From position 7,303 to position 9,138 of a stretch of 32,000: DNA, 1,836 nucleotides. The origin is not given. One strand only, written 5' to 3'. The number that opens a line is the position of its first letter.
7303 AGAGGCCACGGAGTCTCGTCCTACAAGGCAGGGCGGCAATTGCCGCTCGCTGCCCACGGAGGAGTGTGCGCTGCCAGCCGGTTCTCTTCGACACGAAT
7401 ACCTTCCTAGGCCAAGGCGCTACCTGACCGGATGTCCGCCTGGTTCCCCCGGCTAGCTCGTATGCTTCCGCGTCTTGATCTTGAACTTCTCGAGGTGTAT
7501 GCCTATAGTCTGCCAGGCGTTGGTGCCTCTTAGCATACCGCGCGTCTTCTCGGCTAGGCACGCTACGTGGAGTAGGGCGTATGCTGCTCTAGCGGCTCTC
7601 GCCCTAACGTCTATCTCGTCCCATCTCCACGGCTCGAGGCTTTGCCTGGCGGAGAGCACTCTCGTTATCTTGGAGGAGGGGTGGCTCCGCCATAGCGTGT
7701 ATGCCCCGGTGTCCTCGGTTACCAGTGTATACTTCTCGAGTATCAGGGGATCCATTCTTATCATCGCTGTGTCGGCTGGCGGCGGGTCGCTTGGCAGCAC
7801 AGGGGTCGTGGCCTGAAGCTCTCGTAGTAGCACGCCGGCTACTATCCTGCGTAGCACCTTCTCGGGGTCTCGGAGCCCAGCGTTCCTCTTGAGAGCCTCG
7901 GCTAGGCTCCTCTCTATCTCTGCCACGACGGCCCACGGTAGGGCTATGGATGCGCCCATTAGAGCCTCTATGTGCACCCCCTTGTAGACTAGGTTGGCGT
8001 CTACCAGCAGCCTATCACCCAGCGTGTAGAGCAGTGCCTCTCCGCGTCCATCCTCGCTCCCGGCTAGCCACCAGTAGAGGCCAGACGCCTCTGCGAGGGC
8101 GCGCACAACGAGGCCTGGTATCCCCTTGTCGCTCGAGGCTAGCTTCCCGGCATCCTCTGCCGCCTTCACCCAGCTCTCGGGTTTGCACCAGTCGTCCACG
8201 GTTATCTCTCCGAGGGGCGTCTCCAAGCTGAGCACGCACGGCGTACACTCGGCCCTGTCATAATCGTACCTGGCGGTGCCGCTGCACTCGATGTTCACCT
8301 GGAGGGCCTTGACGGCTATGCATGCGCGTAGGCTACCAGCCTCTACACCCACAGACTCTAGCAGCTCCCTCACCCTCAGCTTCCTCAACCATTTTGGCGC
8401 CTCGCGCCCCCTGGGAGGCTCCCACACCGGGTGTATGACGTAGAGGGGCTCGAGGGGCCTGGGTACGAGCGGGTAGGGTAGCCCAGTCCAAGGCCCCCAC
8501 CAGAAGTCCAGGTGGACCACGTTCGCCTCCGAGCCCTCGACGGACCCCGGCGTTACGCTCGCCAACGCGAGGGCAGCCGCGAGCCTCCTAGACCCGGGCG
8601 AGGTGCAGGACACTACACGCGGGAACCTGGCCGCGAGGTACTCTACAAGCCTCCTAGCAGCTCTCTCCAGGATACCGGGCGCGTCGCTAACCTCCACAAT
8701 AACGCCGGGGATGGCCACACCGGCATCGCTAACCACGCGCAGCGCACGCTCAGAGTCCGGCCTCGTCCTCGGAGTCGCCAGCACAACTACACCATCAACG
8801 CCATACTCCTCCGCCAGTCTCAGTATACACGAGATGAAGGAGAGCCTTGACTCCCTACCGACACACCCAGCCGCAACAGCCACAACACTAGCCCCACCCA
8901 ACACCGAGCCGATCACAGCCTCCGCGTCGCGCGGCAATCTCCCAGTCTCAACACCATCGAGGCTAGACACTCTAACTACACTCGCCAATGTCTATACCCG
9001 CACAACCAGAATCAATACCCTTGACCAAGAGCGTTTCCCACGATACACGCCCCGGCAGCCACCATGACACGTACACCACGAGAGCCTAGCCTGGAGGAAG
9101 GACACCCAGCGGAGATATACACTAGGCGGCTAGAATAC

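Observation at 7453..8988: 511-aa candidate CARF-like sensor fused to a PIN nuclease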

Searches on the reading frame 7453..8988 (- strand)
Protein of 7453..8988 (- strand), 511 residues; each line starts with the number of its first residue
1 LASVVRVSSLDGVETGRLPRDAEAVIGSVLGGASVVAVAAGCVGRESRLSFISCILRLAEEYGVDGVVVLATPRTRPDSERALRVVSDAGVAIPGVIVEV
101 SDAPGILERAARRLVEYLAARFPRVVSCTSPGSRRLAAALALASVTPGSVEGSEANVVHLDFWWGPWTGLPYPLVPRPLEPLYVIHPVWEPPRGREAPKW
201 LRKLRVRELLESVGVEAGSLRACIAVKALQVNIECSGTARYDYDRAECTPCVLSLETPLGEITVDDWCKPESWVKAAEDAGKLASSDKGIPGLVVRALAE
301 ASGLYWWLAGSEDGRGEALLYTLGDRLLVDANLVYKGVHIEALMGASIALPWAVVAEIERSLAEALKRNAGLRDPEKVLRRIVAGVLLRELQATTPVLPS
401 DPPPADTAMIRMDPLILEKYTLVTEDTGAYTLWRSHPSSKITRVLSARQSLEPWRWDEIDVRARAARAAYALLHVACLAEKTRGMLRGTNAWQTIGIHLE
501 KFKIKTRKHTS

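Call 7: search_protein_families(library=pfam, proteins=[window:7453-8988:-], max_evalue=0.1)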
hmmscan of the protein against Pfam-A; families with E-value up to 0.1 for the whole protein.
window:7453-8988:- (511 aa): 0 families

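Call 9: find_homologous_proteins(query=window:7453-8985:-)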
Query window:7453-8985:- (510 aa): 5 proteins with E <= 0.001 among 8000 candidates.
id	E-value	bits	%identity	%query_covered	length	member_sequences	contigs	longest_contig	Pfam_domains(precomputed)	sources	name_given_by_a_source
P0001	0.0e+0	1118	100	99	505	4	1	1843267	-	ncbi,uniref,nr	ncbi:hypothetical protein Pyrfu_0490 [Pyrolobus fumarii 1A]|uniref:Uncharacterized protein n=1 Tax=P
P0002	3.3e-156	539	53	95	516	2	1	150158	-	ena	-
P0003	3.5e-147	509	51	98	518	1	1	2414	-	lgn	-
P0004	5.5e-100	353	43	92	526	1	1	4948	-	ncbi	-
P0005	1.6e-93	332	41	95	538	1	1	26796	-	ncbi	-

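Call 10: search_protein_families(library=ncbifam, proteins=[window:7453-8988:-], max_evalue=1)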
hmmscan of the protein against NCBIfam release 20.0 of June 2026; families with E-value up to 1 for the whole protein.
window:7453-8988:- (511 aa): 0 families

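Call 11: search_solved_structures(query=window:7453-8985:-, max_evalue=10)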
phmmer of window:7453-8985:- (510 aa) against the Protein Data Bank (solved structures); distinct sequences matched with E-value up to 10: 5.
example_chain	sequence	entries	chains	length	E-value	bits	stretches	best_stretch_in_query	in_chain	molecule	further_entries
3be4_A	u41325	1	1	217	0.25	12.8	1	38-121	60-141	Adenylate kinase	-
1ais_B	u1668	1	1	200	0.4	12.1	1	15-148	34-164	PROTEIN (TRANSCRIPTION INITIATION FACTOR IIB)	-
1d3u_B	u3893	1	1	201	0.4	12.1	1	15-148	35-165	TRANSCRIPTION INITIATION FACTOR IIB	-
4rsq_A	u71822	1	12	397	2.8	9.3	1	143-182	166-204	Serpin 2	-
4rob_A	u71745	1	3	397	2.9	9.3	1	143-182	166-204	Serpin 2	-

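Call 16: find_encoding_contigs(protein=P0002, flank=10000, max_places=3)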
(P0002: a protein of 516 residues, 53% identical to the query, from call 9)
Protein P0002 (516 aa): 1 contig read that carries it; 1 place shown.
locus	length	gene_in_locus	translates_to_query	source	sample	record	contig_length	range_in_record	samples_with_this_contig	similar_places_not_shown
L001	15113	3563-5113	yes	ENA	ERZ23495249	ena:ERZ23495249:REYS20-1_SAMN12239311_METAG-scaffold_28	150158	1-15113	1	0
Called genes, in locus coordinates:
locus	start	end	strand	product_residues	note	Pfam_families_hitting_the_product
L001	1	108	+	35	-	?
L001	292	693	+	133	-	-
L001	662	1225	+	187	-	-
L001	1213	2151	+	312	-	-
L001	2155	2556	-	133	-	PF01883:FeS_assembly_P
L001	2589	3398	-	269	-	PF00994:MoCF_biosynth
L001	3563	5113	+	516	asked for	-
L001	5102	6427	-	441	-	PF00464:SHMT, PF00155:Aminotran_1_2 (weak)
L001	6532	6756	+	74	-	-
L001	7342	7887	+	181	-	-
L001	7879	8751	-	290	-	PF00294:PfkB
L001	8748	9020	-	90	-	-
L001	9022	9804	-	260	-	PF00571:CBS (weak)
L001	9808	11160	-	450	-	PF00890:FAD_binding_2 (faint), PF01134:GIDA (weak), PF04820:Trp_halogenase (faint), PF07992:Pyr_redox_2 (faint), PF12831:FAD_oxidored, PF01266:DAO, PF22578:GGR_cat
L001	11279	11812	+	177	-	PF23444:DUF7127 (weak), PF00011:HSP20, PF04969:CS, PF17886:ArsA_HSP20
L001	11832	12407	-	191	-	PF22794:jr-ZPR1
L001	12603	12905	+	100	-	PF01402:RHH_1 (weak)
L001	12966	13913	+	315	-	PF04055:Radical_SAM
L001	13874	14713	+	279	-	-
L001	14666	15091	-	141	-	PF01978:TrmB, PF14394:DUF4423 (weak), PF02002:TFIIE_alpha (weak), PF12802:MarR_2, PF01022:HTH_5, PF01047:MarR, PF13412:HTH_24, PF09339:HTH_IclR, +3 more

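Call 17: find_encoding_contigs(protein=P0005, flank=10000, max_places=3)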
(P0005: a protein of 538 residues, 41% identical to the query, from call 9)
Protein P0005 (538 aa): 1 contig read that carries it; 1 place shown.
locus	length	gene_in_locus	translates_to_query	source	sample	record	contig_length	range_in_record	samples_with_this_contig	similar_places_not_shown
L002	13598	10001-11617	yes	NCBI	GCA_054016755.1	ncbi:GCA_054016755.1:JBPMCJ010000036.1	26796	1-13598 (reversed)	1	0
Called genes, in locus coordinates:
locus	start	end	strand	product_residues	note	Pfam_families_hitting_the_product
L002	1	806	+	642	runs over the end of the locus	PF00037:Fer4 (faint), PF12797:Fer4_2 (faint), PF12837:Fer4_6 (faint), PF01507:PAPS_reduct, PF12838:Fer4_7, PF13187:Fer4_9 (weak), PF13237:Fer4_10 (weak), PF14697:Fer4_21 (weak)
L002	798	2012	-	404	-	PF00085:Thioredoxin, PF13098:Thioredoxin_2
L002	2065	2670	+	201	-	PF00857:Isochorismatase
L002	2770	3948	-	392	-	PF19289:PmbA_TldD_3rd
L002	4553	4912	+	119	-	-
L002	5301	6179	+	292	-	PF00005:ABC_tran, PF13304:AAA_21 (weak)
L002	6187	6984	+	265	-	PF12679:ABC2_membrane_2, PF10920:DUF2705 (weak)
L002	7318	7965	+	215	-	-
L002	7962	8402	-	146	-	-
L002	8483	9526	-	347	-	PF00150:Cellulase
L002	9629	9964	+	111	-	-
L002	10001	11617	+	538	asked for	-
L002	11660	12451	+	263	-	-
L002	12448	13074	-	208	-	PF04055:Radical_SAM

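Call 18: find_encoding_contigs(protein=P0004, flank=10000, max_places=3)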
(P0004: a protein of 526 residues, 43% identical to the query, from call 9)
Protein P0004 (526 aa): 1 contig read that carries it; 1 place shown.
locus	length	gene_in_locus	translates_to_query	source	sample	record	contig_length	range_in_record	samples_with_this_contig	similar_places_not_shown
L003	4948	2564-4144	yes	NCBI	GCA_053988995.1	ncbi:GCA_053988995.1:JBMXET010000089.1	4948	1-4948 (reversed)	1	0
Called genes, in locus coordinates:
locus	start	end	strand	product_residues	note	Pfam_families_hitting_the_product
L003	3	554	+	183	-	?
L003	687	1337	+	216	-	-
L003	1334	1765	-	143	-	-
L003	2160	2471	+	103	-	-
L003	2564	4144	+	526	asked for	-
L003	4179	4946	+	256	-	?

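Call 20: search_protein_families(library=padloc, proteins=[window:7453-8988:-], max_evalue=0.1)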
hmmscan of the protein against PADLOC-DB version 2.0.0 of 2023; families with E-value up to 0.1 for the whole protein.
window:7453-8988:- (511 aa): 3 families
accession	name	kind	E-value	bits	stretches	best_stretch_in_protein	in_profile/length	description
PDLC01984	CARF_m3--CARF_PIN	-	4.7e-190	630.3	1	33-505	2-433/433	-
PDLC01983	CARF_m3--CARF_PIN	-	1.2e-19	69.3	2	323-458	239-358/397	-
PDLC01979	CARF_m12--CARF_PIN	-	0.031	11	0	327-359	331-364/533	-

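Call 23: predict_structure(alignment_id=A1)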
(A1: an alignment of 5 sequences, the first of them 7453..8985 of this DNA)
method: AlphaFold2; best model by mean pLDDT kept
length: 510 residues; sequences in the alignment: 5
mean_pLDDT: 66.2   pTM: 0.71
mean pLDDT of the five models: 66.2, 63.9, 62.0, 60.5, 58.9
residues with pLDDT >= 90: 61; 70-90: 221; 50-70: 100; < 50: 128
segments of 3 or more residues with pLDDT < 50: 146-152, 160-165, 176-178, 238-246, 305-337, 344-346, 398-459
pLDDT, mean of each block of 10 residues (from residue 1): 87 87 92 89 79 78 89 91 82 90 82 89 78 74 57 56 44 53 66 62 78 78 82 61 52 88 70 70 76 80 46 33 26 46 52 64 67 75 77 56 30 28 28 32 25 41 58 88 82 86 78
secondary structure, 60 per line:
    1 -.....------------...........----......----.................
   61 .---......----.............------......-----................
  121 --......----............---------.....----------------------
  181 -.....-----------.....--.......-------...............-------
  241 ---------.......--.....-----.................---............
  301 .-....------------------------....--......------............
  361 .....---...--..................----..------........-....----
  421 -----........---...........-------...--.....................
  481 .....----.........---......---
elements in order: E2-6 H19-29 E34-39 H44-61 E65-70 H75-87 E94-99 H105-120 E123-128 H133-144 E154-158 E182-186 H198-202 H205-211 H219-233 E250-256 E259-263 H269-285 H289-301 H303-306 H331-334 H337-342 H351-365 H374-391 H404-411 H413-416 H426-433 H437-447 H460-485 H490-498 E502-507

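Call 25: search_protein_representatives(alignment_id=A1)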
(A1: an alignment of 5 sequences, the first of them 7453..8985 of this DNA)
Query: 5 sequences, 520 profile positions. Proteins with E-value up to 0.001 (for the whole library): 111; up to 1e-10: 80; up to 1e-30: 38. The best 111 are listed.
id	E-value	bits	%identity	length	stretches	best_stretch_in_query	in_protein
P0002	4.5e-254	860.0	-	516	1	1-518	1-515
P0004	2.1e-237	805.0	-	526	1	17-516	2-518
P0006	4.0e-92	325.6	-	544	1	18-505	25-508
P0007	1.1e-84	301.0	-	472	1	32-507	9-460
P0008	2.5e-78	280.1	-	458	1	45-497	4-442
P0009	8.1e-77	275.1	-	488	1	39-487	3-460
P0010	1.3e-71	258.0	-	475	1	32-485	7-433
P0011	2.3e-63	230.7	-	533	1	48-495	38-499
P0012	9.4e-54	199.0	-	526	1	52-453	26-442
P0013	1.5e-52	195.1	-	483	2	45-259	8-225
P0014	2.6e-51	191.0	-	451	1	41-496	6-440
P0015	2.7e-51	190.9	-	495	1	56-455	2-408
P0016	2.7e-50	187.6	-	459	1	80-456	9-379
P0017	6.5e-48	179.7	-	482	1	54-460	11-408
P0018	4.7e-47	176.9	-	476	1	41-464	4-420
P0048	8.9e-21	90.2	-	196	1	333-462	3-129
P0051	3.9e-20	88.1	-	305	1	330-472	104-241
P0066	1.3e-15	73.1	-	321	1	327-487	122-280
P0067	1.7e-15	72.8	-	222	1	326-456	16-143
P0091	1.1e-09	53.6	-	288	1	330-498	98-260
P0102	1.7e-06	43.0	-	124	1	358-460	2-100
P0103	7.7e-06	40.9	-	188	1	327-450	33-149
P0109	1.1e-04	37.0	-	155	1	325-377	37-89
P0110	1.5e-04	36.7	-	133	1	398-459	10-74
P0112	3.7e-04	35.4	-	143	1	393-486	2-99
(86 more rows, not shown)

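Call 27: fold_search(model_id=the predicted structure, library=pdb)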
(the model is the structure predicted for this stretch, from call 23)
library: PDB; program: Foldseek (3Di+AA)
matches with E <= 10: 1064; with E <= 0.001: 1
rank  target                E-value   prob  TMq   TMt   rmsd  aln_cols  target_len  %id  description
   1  8pe3_B                6.5e-04  0.96  0.21  0.27  25.8       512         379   12  Structure of Csm6' from Streptococcus thermophilus in complex with cyclic hexa-adenylate (cA6) (released 2023-10-04)
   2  8pe3_A                2.9e-03  0.85  0.20  0.25  27.0       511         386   12  Structure of Csm6' from Streptococcus thermophilus in complex with cyclic hexa-adenylate (cA6) (released 2023-10-04)
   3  7bdv_B                8.7e-03  1.00  0.16  0.23   4.0       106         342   18  Structure of Can2 from Sulfobacillus thermosulfidooxidans in complex with cyclic tetra-adenylate (cA4) (released 2021-03-03)
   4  6xl1_A                9.2e-03  1.00  0.17  0.22   4.4       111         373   10  crystal structure of cA4-activated Card1(D294N) (released 2020-12-30)
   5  7ygl_A                1.3e-02  0.99  0.17  0.38   5.8       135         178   17  Crystal Structure of the ring nuclease Sso2081 from Saccharolobus solfataricus in complex with A4>p cleavage intermedi (released 2023-02-15)
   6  7ygl_B                1.3e-02  0.98  0.17  0.37   5.8       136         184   18  Crystal Structure of the ring nuclease Sso2081 from Saccharolobus solfataricus in complex with A4>p cleavage intermedi (released 2023-02-15)
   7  9u49_A                1.8e-02  1.00  0.18  0.23   4.0       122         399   10  crystal structure of Cdn1 in complex with cA4 (released 2026-02-04)
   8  3usr                  1.8e-02  0.93  0.12  0.22   6.2       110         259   14  Structure of Y194F glycogenin mutant truncated at residue 270 (released 2011-12-14)
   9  3rmv                  2.0e-02  0.89  0.12  0.21   6.4       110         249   14  Crystal Structure of Human Glycogenin-1 (GYG1) T83M mutant complexed with manganese and UDP (released 2011-05-18)
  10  3v8y                  2.5e-02  0.91  0.12  0.22   6.1       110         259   13  Structure of apo-glycogenin truncated at residue 270 (released 2012-01-25)
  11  4ueg_B                2.8e-02  0.75  0.11  0.20   6.8       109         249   16  Crystal structure of human glycogenin-2 catalytic domain (released 2014-12-24)
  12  3v8z                  2.9e-02  0.90  0.12  0.21   5.9       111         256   13  Structure of apo-glycogenin truncated at residue 270 complexed with UDP (released 2012-01-25)
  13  6eqj                  3.5e-02  0.82  0.12  0.21   6.4       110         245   14  Crystal Structure of Human Glycogenin-1 (GYG1) Tyr195pIPhe mutant, apo form (released 2017-12-20)
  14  1ll0_A                3.5e-02  0.77  0.12  0.20   6.4       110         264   11  Crystal Structure of Rabbit Muscle Glycogenin (released 2002-05-15)
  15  6wxq_A                3.7e-02  1.00  0.19  0.43   3.6       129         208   13  Crystal structure of CRISPR-associated transcription factor Csa3 complexed with cA4 (released 2021-11-17)
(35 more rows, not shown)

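Call 29: find_homologous_proteins(query=A2, max_evalue=0.00001)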
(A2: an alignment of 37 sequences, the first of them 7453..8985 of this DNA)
Query A2 (37 sequences) (510 aa, profile of the alignment): 5 proteins with E <= 0.00001 among 8000 candidates.
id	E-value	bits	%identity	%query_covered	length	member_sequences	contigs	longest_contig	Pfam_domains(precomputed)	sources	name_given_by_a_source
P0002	4.5e-146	506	53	95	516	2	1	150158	-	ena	-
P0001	3.0e-143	496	100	99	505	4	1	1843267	-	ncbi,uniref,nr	ncbi:hypothetical protein Pyrfu_0490 [Pyrolobus fumarii 1A]|uniref:Uncharacterized protein n=1 Tax=P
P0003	1.1e-140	488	51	98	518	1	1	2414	-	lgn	-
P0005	3.7e-135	470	41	95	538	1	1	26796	-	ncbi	-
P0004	3.8e-133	463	43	92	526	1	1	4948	-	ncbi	-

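Call 31: search_protein_families(library=padloc, alignment_id=A2, max_evalue=0.001)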
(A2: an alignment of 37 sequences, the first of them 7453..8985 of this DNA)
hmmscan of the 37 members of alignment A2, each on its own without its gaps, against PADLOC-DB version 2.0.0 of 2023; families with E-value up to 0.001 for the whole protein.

A. member 1, window:7453-8985:- (510 aa): 2 families
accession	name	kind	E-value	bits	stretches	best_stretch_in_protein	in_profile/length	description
PDLC01984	CARF_m3--CARF_PIN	-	4.7e-190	630.3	1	32-504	2-433/433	-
PDLC01983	CARF_m3--CARF_PIN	-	1.1e-19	69.3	1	322-457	239-358/397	-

B. families by the number of members that match (of 37 scanned): 4 families
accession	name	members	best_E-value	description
PDLC01984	CARF_m3--CARF_PIN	37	4.7e-190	-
PDLC01983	CARF_m3--CARF_PIN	37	5.6e-39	-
PDLC01182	CARF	31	8.9e-20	CARF+PIN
PDLC01979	CARF_m12--CARF_PIN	8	1.3e-06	-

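Call 45: predict_structure(alignment_id=A2)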
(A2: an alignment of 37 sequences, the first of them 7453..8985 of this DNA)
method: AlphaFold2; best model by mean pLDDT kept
length: 510 residues; sequences in the alignment: 37
mean_pLDDT: 94.5   pTM: 0.93
mean pLDDT of the five models: 94.5, 94.3, 94.0, 93.6, 93.4
residues with pLDDT >= 90: 453; 70-90: 48; 50-70: 8; < 50: 1
segments of 3 or more residues with pLDDT < 50: none
pLDDT, mean of each block of 10 residues (from residue 1): 91 91 97 96 95 97 97 97 96 96 94 94 92 91 76 90 95 97 93 84 96 95 98 93 89 98 97 98 95 98 96 87 97 98 98 98 88 93 98 97 97 98 97 97 97 97 98 98 94 95 85
secondary structure, 60 per line:
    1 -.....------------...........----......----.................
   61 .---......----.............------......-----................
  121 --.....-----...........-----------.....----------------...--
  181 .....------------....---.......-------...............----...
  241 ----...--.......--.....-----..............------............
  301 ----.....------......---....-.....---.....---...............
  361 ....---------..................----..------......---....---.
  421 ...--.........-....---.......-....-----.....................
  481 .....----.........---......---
elements in order: E2-6 H19-29 E34-39 H44-61 E65-70 H75-87 E94-99 H105-120 E123-127 H133-143 E155-159 E181-185 H198-201 H205-211 H219-233 E238-240 E245-247 E250-256 E259-263 H269-282 H289-300 E305-309 E316-318 E325-328 H330-334 H338-342 E346-350 H351-364 H374-391 H404-409 H413-416 E420-423 H426-434 H436-439 E443-449 H451-454 H460-485 H490-498 E502-507

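Call 50: fold_search(model_id=the predicted structure, library=pdb)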
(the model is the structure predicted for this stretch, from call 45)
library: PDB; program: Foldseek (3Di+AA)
matches with E <= 10: 1117; with E <= 0.001: 12
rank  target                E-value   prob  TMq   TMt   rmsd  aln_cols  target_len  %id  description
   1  9jxx_B                1.6e-07  1.00  0.39  0.46   8.9       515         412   12  Crystal structure of SiRe_0806 in complex with cA4 (released 2025-07-23)
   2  9jxw_A                7.9e-07  1.00  0.41  0.48   9.3       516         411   11  Crystal structure of SiRe_0806 from Sulfolobus islandicus (released 2025-07-23)
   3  9jxx_C                1.6e-06  1.00  0.40  0.46   9.3       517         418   12  Crystal structure of SiRe_0806 in complex with cA4 (released 2025-07-23)
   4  9jxw_B                1.7e-06  1.00  0.42  0.50   8.2       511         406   12  Crystal structure of SiRe_0806 from Sulfolobus islandicus (released 2025-07-23)
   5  8jbb_A                2.7e-05  1.00  0.23  0.25  23.4       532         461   15  Crystal Structure of the Csm6 from Thermus thermophilus HB8 in complex with A2>p (released 2023-12-13)
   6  8jbc_B                4.1e-05  0.99  0.22  0.24  23.3       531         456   15  Crystal Structure of the Csm6 K137A mutant from Thermus thermophilus HB8 in its apo form (released 2023-12-13)
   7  8jbb_B                5.9e-05  0.99  0.23  0.25  23.3       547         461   15  Crystal Structure of the Csm6 from Thermus thermophilus HB8 in complex with A2>p (released 2023-12-13)
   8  5fsh_A                1.0e-04  1.00  0.23  0.25  25.7       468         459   16  Crystal structure of Thermus thermophilus Csm6 (released 2016-01-27)
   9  5fsh_B                1.3e-04  0.99  0.22  0.25  23.4       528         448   15  Crystal structure of Thermus thermophilus Csm6 (released 2016-01-27)
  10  9ofb_A                3.2e-04  0.92  0.21  0.18  25.9       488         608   12  CryoEM structure of Cad1 bound with cA4 and ATP, symmetry expanded dimer refined against a composite map (released 2025-08-20)
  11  9ofb_B                4.2e-04  0.91  0.21  0.18  26.1       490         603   14  CryoEM structure of Cad1 bound with cA4 and ATP, symmetry expanded dimer refined against a composite map (released 2025-08-20)
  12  8jbc_A                4.4e-04  0.97  0.22  0.24  24.8       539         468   14  Crystal Structure of the Csm6 K137A mutant from Thermus thermophilus HB8 in its apo form (released 2023-12-13)
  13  9of1_B                1.1e-03  0.85  0.22  0.19  22.8       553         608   13  CryoEM structure of Cad1 in Apo form, symmetry expanded dimer, refined against a composite map (released 2025-08-20)
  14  6wxw_A                1.1e-03  1.00  0.21  0.28   6.1       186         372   10  crystal structure of apo Card1 (released 2020-12-30)
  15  9c6c_D                1.3e-03  0.93  0.22  0.20  22.0       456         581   12  cryoEM structure of CRISPR associated effector, CARF-Adenosine deaminase 1, Cad1, in apo form with ATP (symmetric site (released 2024-10-30)
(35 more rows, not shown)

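Call 51: search_solved_structures(query=A2, max_evalue=1, show_alignments=2)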
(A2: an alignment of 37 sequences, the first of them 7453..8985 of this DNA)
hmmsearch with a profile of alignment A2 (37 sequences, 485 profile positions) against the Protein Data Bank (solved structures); distinct sequences matched with E-value up to 1: 0.
